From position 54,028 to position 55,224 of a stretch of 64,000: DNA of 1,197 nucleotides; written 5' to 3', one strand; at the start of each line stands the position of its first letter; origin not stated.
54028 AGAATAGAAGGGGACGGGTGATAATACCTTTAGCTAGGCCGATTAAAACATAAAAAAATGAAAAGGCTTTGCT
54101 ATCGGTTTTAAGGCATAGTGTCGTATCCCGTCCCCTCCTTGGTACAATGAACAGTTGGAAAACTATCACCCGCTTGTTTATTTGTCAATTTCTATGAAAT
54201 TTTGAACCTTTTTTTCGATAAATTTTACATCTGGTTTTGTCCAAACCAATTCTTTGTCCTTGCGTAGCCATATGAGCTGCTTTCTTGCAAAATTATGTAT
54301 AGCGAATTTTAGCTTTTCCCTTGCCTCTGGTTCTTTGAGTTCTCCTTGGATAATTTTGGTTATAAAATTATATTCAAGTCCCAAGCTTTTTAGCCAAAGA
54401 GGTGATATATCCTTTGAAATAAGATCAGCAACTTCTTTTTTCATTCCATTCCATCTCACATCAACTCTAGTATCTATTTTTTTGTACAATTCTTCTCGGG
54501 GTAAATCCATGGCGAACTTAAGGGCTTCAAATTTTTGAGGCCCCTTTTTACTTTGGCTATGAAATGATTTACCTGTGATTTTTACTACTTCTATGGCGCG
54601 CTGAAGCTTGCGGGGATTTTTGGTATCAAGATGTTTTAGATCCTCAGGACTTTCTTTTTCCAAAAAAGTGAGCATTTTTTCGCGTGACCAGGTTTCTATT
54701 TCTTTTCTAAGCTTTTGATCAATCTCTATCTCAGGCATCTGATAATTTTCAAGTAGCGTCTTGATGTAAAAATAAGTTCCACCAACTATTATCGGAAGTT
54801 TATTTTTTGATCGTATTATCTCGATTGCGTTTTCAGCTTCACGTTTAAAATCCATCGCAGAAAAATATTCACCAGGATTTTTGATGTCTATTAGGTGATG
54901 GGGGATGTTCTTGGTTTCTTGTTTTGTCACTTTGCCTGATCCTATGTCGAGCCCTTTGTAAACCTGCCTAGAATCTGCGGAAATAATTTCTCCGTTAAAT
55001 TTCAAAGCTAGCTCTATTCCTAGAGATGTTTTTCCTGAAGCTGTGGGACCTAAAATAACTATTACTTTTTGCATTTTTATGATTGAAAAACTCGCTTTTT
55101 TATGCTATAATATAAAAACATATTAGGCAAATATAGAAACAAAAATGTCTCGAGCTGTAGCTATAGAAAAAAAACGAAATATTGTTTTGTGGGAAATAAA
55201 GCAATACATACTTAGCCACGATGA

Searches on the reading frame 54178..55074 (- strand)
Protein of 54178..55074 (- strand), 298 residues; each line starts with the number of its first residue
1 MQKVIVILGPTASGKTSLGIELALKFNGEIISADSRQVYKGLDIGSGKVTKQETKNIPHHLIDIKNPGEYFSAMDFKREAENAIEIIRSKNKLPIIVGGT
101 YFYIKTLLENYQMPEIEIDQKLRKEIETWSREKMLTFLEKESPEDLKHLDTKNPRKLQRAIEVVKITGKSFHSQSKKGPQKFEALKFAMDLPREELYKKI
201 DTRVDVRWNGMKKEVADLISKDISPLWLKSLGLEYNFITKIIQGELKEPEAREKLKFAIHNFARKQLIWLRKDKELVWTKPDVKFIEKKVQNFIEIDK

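Call 7: find_encoding_contigs(protein=window:54178-55074:-, flank=6000, max_places=10)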
Protein window:54178-55074:- (298 aa): 4 contigs read that carry it; 1 place shown.
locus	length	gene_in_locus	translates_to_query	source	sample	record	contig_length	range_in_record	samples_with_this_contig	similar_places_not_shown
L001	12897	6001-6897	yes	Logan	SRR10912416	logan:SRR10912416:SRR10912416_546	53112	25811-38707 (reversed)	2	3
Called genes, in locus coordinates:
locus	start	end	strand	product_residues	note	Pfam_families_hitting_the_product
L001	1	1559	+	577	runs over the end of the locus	PF07973:tRNA_SAD, PF00587:tRNA-synt_2b, PF03129:HGTP_anticodon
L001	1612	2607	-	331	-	-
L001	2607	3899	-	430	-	PF21203:ECM10 (faint)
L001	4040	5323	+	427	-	PF00919:UPF0004, PF04055:Radical_SAM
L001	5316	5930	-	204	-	-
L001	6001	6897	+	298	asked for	PF01745:IPT, PF01715:IPPT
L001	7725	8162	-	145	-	-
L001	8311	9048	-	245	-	PF01048:PNP_UDP_1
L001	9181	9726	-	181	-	PF00156:Pribosyltran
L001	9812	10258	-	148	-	PF01894:YjbQ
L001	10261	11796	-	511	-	PF02934:GatB_N, PF02637:GatB_Yqey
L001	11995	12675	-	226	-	PF02223:Thymidylate_kin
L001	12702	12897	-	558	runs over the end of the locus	PF04208:MtrA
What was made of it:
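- Gene callers called it (call 7).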

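Call 10: find_related_loci(query=window:54178-55074:-, collection=genome_contigs, flank=6000)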
Query window:54178-55074:- (298 aa) in genome_contigs; peptide patterns used: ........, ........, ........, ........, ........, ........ (x = any residue, [..] = any of these).
97 stretches matched a pattern; 12 encode a relative of the query (tblastn E <= 1e-3); 12 distinct loci.
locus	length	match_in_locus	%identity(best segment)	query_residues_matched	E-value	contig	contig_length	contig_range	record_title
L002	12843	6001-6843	44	1-282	4e-68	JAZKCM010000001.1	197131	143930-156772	MAG: Patescibacteria group bacterium isolate ADI_H3L2_122-bin042_1 ADIH3L2_B042_1_000000000001, whole genome shotgun seq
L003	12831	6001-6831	42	1-278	1e-63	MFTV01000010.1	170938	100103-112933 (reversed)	MAG: Candidatus Nomurabacteria bacterium RIFCSPHIGHO2_02_40_30 rifcsphigho2_02_sub10_scaffold_5, whole genome shotgun se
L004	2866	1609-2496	40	1-294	3e-62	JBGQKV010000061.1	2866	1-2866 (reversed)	MAG: Candidatus Paceibacteria bacterium isolate OBJ2_061818_050_53 k141_3006735_length_2866_cov_7.9336, whole genome sho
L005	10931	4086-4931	41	1-282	2e-60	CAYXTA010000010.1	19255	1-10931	MAG TPA_asm: uncultured Candidatus Saccharibacteria bacterium isolate ERP123247_co1_13 genome assembly, contig: NODE_173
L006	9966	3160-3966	40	1-282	4e-57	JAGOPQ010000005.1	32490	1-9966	MAG: Candidatus Paceibacterota bacterium isolate Gw_Eff_bin_121 Gw_Eff_2534_length_32490_cov_5.723975, whole genome shot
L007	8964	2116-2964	42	1-295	9e-56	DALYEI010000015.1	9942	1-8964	MAG TPA_asm: Candidatus Paceibacterota bacterium isolate CTOTU14249 NODE_1653_length_9942_cov_4.646607, whole genome sho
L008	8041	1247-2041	42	1-278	1e-55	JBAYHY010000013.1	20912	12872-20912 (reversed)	MAG: Candidatus Paceibacterota bacterium isolate SO_2016_GW1_160 scaffold04390_OW334_2016, whole genome shotgun sequence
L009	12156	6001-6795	40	1-278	7e-56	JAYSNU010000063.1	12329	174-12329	MAG: Candidatus Nomurabacteria bacterium isolate GFS_10948 GFS_10948_62, whole genome shotgun sequence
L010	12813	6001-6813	41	1-284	2e-55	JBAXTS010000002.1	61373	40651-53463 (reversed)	MAG: bacterium isolate ELA641 MAG641_2, whole genome shotgun sequence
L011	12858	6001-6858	35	1-295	2e-45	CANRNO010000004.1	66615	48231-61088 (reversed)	MAG: uncultured Bacilli bacterium isolate Lapin-020__bin61 genome assembly, contig: Lapin-020__NODE_380_length_66615_cov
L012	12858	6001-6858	35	1-295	8e-44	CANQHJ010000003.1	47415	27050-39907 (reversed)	MAG: uncultured Bacilli bacterium isolate Lapin-030__bin52 genome assembly, contig: Lapin-030__NODE_1097_length_47415_co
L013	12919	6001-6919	33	1-294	6e-43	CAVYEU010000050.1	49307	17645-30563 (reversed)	MAG: uncultured Eubacteriales bacterium isolate MFD01112.bin.1.4 genome assembly, contig: contig_39798, whole genome sho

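Call 11: find_homologous_proteins(query=window:54178-55074:-, max_evalue=1e-40)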
Query window:54178-55074:- (298 aa): 6885 proteins with E <= 1e-40 among 8000 candidates; the best 120 are listed.
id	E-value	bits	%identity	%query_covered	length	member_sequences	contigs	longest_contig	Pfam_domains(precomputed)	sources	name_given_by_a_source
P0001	1.1e-190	650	100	100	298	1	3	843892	PF01745.23,PF01715.24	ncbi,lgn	-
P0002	3.2e-126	438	64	99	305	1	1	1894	PF01745.23,PF01715.24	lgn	-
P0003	3.9e-88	313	51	99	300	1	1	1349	PF01745.23,PF01715.24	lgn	-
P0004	2.6e-84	301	48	98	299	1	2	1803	PF01745.23,PF01715.24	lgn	-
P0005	2.3e-80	288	47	99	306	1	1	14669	PF01745.23,PF01715.24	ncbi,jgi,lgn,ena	-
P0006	8.2e-80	286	49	98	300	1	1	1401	PF01715.24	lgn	-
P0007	1.7e-78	282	48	98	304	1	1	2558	PF01745.23,PF01715.24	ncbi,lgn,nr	ncbi:MAG: tRNA (adenosine(37)-N6)-dimethylallyltransferase MiaA [Nanoarchaeota archaeon]|nr:tRNA (ad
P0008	2.1e-78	282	46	98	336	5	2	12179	PF01715.24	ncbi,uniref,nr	ncbi:tRNA (adenosine(37)-N6)-dimethylallyltransferase MiaA [Thermogemmatispora sp.]|uniref:tRNA (ade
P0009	1.0e-76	276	49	92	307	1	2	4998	PF01745.23,PF01715.24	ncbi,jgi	-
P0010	1.5e-76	275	48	98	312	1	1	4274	PF01745.23,PF01715.24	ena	-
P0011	1.5e-76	275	45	98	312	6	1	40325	PF01715.24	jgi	jgi:tRNA dimethylallyltransferase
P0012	2.7e-76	275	47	93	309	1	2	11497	PF01745.23,PF01715.24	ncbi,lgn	-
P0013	2.4e-75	271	47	98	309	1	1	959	PF01745.23,PF01715.24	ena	-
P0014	2.9e-75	271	44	99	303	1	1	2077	PF01715.24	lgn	-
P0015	5.2e-75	270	49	92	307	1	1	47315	PF01745.23,PF01715.24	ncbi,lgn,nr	ncbi:MAG: tRNA (adenosine(37)-N6)-dimethylallyltransferase MiaA [bacterium]|nr:tRNA (adenosine(37)-N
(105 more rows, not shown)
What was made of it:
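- Keeping 1.4 kb in a 0.84-Mb genome suggests selection (contig length from call 11).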

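Call 14: find_encoding_contigs(protein=P0002, flank=6000)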
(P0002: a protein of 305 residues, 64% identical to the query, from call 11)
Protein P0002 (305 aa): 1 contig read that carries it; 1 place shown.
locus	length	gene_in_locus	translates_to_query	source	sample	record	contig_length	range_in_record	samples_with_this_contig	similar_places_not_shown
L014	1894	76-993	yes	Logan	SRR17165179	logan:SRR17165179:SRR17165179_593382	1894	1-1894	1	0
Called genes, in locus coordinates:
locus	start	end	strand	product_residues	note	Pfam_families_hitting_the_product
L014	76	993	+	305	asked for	PF01745:IPT, PF01715:IPPT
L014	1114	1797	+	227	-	-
